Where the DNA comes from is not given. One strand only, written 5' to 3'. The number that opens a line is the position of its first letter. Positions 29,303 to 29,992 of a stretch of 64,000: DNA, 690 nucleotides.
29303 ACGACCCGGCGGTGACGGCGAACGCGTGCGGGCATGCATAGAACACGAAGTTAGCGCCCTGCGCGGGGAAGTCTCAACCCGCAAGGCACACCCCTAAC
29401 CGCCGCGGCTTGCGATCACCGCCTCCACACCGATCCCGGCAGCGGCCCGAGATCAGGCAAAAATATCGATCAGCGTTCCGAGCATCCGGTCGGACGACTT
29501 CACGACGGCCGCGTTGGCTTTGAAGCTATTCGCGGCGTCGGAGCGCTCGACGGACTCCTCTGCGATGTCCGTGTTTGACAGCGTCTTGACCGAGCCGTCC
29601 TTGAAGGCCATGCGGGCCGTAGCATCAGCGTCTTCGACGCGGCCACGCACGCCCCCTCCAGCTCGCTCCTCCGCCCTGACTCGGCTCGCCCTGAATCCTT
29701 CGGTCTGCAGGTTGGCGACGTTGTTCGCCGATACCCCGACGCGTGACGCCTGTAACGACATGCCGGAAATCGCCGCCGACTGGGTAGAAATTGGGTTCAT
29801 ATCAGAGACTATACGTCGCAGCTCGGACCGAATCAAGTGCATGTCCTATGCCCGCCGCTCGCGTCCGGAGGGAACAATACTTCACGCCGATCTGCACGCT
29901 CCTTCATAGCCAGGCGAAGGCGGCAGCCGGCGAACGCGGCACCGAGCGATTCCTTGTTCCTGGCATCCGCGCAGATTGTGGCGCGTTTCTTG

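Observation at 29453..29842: Orphan flagellar-rod (FlgB/FlgC)-like gene with no flagellar neighbours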

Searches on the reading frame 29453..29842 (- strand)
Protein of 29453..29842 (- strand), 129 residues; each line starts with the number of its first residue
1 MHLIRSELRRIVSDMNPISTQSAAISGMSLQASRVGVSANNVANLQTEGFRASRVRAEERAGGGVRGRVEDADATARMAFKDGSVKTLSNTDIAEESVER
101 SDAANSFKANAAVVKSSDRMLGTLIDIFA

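Call 3: search_protein_families(library=pfam, proteins=[window:29453-29842:-], max_evalue=10)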
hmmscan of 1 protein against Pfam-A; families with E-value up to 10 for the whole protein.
window:29453-29842:- (129 aa): 2 families
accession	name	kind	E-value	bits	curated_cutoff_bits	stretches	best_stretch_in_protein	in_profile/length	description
PF00460.25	Flg_bb_rod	-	7.8e-07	29.4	20.7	1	24-51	4-31/31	Flagella basal body rod protein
PF06429.18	Flg_bbr_C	-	1.3e-05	25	23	1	89-126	8-45/46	Flagellar basal body rod FlgEFG protein C-terminal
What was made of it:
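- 29690..29773 (-): N-terminal axial-protein block (Pfam Flg_bb_rod; ...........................). Residues 24-51 of the 129-aa ORF match PF00460 positions 4-31 of 31, at 29.4 bits (call 3).
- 29465..29578 (-): C-terminal axial-protein block (Pfam Flg_bbr_C; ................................). Residues 89-126 of the 129-aa ORF match PF06429 positions 8-45 of 46, at 25 bits (call 3).
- On Flagellar axial protein superfamily (FlgB/C/F/G/E/K): 29.4 bits against a cutoff of 20.7 (call 3) 25.0 bits against a cutoff of 23 (call 3)
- Checked: Pfam hits are PF00460 Flg_bb_rod at 29.4 bits (cutoff 20.7, E=7.8e-7) and PF06429 Flg_bbr_C at 25 bits (cutoff 23, E=1.3e-5), so both pass (call 3).
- Both Pfam axial domains pass their cutoffs (call 3).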

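Call 4: search_protein_families(library=ncbifam, proteins=[window:29453-29842:-], max_evalue=10)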
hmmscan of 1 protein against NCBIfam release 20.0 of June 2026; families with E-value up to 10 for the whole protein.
window:29453-29842:- (129 aa): 27 families (the best 25 are shown)
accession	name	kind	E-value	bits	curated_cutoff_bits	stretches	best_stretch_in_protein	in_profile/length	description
NF004241.1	PRK05682.1-5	equivalog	2.3e-09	36.9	469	2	23-56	7-40/446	flagellar hook protein FlgE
NF009278.1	PRK12636.1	equivalog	3.2e-09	36.7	350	2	23-57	7-41/263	flagellar basal body rod protein FlgG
TIGR03506.1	FlgEFG_subfam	subfamily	1e-08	35.3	70.25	1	22-93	4-80/351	flagellar hook-basal body complex protein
TIGR02488.1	flgG_G_neg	equivalog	2.8e-08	33.6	252.75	2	23-58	4-39/259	flagellar basal-body rod protein FlgG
NF004238.1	PRK05682.1-1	equivalog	3e-08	33.4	400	2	22-56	4-38/414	flagellar hook protein FlgE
TIGR02490.1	flgF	equivalog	4.2e-08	33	178.5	1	23-94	3-78/218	flagellar basal-body rod protein FlgF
NF004243.1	PRK05682.2-2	equivalog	5.1e-08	32.4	801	2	19-54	5-40/420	flagellar hook protein FlgE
NF009456.0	PRK12816.1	equivalog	1.5e-07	31.3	416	2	23-58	7-42/264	flagellar basal body rod protein FlgG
TIGR01395.1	FlgC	equivalog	1.3e-06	28.7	102.1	2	79-127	88-135/137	flagellar basal body rod protein FlgC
TIGR02492.1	flgK_ends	equivalog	2.4e-06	27.1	170.75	2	23-63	5-45/437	flagellar hook-associated protein FlgK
NF009275.1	PRK12632.1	equivalog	1.2e-05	25.6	170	1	19-126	6-126/130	flagellar basal body rod protein FlgC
NF009280.2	PRK12640.1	subfamily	1.3e-05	24.9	210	1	24-94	8-81/246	flagellar basal body rod protein FlgF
NF005286.1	PRK06803.1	equivalog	3.3e-05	23.2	467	2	22-75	4-57/402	flagellar hook protein FlgE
NF004242.0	PRK05682.2-1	equivalog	3.9e-05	22.6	365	2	19-55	5-41/422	flagellar hook protein FlgE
NF004653.1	PRK06003.1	equivalog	0.00025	21.4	153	2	86-121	85-120/126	flagellar basal body rod protein FlgB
TIGR01396.1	FlgB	equivalog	0.00035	20.8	59.05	1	27-59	11-43/131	flagellar basal body rod protein FlgB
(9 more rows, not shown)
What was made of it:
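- On FlgC (TIGR01395 equivalog): PRK12632 gives 25.6 against 170 (call 4).
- On FlgG / FlgF / FlgE (TIGR02488, TIGR02490, TIGR03506 and others): 33-37 bits against cutoffs of 70-470 (call 4).
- NCBIfam FlgC model PRK12632 aligns over the full length at E=1.2e-5 (call 4). TIGR01396 FlgB scores 20.8 against 59.05 (call 4).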

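Call 7: find_homologous_proteins(query=window:29456-29800:-, max_evalue=0.001)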
Query seq(115 aa) (115 aa): 12 proteins with E <= 0.001 among 42 candidates.
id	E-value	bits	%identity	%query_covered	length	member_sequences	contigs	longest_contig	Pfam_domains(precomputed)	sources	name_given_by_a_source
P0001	8.2e-62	223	100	100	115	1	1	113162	PF06429.19,PF00460.26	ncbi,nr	ncbi:MAG: flagellar basal body rod protein [Candidatus Schekmanbacteria bacterium]|nr:flagellar basa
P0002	1.2e-61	223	100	100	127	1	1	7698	PF06429.19,PF00460.26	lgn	-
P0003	3.2e-13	68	45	90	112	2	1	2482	PF06429.19,PF00460.26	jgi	jgi:flagellar hook protein FlgE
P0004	4.1e-9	55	36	96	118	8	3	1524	PF06429.19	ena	-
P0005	5.3e-9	54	35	83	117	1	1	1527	PF06429.19,PF00460.26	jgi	jgi:flagellar basal-body rod protein FlgC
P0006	4.3e-8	51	35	96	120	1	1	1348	PF06429.19,PF00460.26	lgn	-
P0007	1.3e-7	50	36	70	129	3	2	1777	PF06429.19,PF00460.26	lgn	-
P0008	1.5e-7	50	34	96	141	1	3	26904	PF06429.19,PF00460.26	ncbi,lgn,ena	-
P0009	4.8e-7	48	32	95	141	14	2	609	PF06429.19,PF00460.26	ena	-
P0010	8.9e-7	47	38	94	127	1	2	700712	PF06429.19,PF00460.26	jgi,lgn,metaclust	metaclust:\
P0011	9.4e-7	47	34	95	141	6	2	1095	PF06429.19,PF00460.26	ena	-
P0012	1.5e-6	46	54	34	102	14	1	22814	PF06429.19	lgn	-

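Call 8: find_encoding_contigs(protein=P0001, flank=10000, max_places=4)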
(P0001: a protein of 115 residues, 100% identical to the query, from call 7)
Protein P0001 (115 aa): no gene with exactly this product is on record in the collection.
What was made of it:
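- Tried and rejected: Exact look-up of the 115-aa protein in the contig index found nothing (call 8).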

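Call 9: find_encoding_contigs(protein=P0010, flank=10000, max_places=4)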
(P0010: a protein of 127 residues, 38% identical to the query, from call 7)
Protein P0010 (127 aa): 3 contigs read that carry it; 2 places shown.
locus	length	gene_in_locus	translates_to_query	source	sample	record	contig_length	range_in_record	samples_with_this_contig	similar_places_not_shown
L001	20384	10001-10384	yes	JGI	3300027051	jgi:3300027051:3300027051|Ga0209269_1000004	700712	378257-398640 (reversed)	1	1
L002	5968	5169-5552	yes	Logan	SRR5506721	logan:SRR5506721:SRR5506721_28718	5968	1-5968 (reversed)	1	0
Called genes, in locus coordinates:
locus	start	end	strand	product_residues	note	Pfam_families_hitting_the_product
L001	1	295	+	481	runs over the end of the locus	PF00291:PALP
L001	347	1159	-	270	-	PF00528:BPD_transp_1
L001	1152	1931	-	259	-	PF13191:AAA_16 (weak), PF00005:ABC_tran, PF13304:AAA_21 (faint)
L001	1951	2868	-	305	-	PF12974:Phosphonate-bd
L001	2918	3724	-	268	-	PF01261:AP_endonuc_2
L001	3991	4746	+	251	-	PF01479:S4 (faint), PF01728:FtsJ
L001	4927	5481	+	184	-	PF04972:BON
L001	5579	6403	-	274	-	PF00581:Rhodanese, PF02915:Rubrerythrin (weak)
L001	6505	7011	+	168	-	PF00581:Rhodanese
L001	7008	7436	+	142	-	PF07291:MauE, PF07681:DoxX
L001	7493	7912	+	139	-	PF13301:DUF4079 (weak)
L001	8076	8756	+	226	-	PF10294:Methyltransf_16, PF05175:MTS (weak), PF06325:PrmA, PF13489:Methyltransf_23 (weak), PF13847:Methyltransf_31, PF08241:Methyltransf_11, PF08242:Methyltransf_12 (weak), PF13649:Methyltransf_25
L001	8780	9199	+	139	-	PF01402:RHH_1, PF08753:NikR_C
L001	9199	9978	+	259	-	PF02649:GCHY-1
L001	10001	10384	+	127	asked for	PF00460:Flg_bb_rod (weak), PF06429:Flg_bbr_C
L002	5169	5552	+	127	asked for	PF00460:Flg_bb_rod (weak), PF06429:Flg_bbr_C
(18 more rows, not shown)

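Call 10: find_encoding_contigs(protein=P0008, flank=10000, max_places=4)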
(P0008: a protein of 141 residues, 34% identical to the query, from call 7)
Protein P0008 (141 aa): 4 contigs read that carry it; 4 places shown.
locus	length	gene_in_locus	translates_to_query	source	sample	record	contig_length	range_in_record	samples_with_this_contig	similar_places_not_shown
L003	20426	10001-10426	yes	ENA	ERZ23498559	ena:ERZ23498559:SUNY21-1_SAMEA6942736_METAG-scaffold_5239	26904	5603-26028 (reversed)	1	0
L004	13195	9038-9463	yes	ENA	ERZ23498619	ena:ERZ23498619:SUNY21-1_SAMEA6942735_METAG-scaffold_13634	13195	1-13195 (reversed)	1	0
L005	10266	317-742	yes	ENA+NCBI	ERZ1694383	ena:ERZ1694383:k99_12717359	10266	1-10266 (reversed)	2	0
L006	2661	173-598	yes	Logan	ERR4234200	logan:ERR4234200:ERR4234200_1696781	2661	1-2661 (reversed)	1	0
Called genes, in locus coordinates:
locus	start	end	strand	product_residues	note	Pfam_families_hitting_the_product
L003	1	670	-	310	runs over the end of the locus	PF13677:MotB_plug, PF00691:OmpA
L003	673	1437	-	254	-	PF01618:MotA_ExbB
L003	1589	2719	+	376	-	PF02120:Flg_hook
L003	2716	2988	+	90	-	PF01312:Bac_export_2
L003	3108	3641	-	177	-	-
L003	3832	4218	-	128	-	-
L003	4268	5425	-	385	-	PF05036:SPOR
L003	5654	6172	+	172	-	-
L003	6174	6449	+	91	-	-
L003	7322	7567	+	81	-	-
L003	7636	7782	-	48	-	-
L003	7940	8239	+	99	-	-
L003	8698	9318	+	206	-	-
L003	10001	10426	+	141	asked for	PF00460:Flg_bb_rod (weak), PF06429:Flg_bbr_C (weak)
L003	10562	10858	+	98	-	PF03992:ABM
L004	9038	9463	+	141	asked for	PF00460:Flg_bb_rod (weak), PF06429:Flg_bbr_C (weak)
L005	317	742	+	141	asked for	PF00460:Flg_bb_rod (weak), PF06429:Flg_bbr_C (weak)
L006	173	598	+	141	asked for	PF00460:Flg_bb_rod (weak), PF06429:Flg_bbr_C (weak)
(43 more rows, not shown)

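Call 14: find_encoding_contigs(protein=P0002, flank=10000, max_places=4)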
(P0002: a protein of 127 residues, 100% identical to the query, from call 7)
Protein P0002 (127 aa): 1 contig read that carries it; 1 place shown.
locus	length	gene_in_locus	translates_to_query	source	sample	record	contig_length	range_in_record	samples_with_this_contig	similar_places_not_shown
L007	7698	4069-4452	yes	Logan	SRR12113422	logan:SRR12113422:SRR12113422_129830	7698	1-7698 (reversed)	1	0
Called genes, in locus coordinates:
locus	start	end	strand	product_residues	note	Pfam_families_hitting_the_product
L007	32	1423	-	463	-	PF00072:Response_reg, PF00158:Sigma54_activat, PF14532:Sigma54_activ_2, PF00004:AAA (weak), PF07728:AAA_5, PF25601:AAA_lid_14, PF02954:HTH_8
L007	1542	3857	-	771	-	-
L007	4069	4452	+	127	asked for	PF00460:Flg_bb_rod (weak), PF06429:Flg_bbr_C (weak)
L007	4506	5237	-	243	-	-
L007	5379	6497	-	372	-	PF12773:DZR, PF13240:Zn_Ribbon_1 (faint), PF24460:DUF7575 (faint), PF17874:TPR_MalT (faint), PF07719:TPR_2 (faint), PF13374:TPR_10 (faint), PF13424:TPR_12 (weak), PF13424:TPR_12, +1 more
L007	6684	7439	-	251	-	-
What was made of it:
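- Tried and rejected: The 127-aa Logan version only gave the same 7.7-kb locus (call 14).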

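Call 15: find_encoding_contigs(protein=P0012, flank=10000, max_places=4)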
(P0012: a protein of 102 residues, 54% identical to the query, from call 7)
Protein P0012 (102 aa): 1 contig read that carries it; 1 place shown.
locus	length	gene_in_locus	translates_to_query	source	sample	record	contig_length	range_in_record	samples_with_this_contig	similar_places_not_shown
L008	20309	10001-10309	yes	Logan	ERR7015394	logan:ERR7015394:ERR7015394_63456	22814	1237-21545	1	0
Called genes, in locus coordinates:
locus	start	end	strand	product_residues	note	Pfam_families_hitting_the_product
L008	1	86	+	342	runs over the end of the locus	-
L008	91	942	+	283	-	-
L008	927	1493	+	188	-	PF03412:Peptidase_C39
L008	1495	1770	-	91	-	-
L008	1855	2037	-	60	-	PF05082:Rop-like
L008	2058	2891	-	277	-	PF00583:Acetyltransf_1, PF13673:Acetyltransf_10, PF13508:Acetyltransf_7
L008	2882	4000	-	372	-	PF00682:HMGL-like, PF22617:HCS_D2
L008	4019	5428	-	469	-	PF04055:Radical_SAM, PF02579:Nitro_FeMo-Co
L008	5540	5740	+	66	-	PF00037:Fer4 (weak), PF12797:Fer4_2 (faint), PF12837:Fer4_6 (faint), PF13237:Fer4_10 (weak), PF14697:Fer4_21 (weak), PF12798:Fer4_3 (faint), PF12838:Fer4_7, PF13187:Fer4_9, +1 more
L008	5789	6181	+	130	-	-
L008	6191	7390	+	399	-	PF06689:zf-C4_ClpX, PF00493:MCM (weak), PF05496:RuvB_N (weak), PF01078:Mg_chelatase (faint), PF00004:AAA, PF07724:AAA_2, PF07728:AAA_5 (weak), PF10431:ClpB_D2-small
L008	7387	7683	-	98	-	PF03091:CutA1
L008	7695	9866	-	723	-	PF14827:dCache_3, PF00990:GGDEF, PF00563:EAL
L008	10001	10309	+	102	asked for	PF06429:Flg_bbr_C (weak)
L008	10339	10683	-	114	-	PF13893:RRM_5 (weak), PF00076:RRM_1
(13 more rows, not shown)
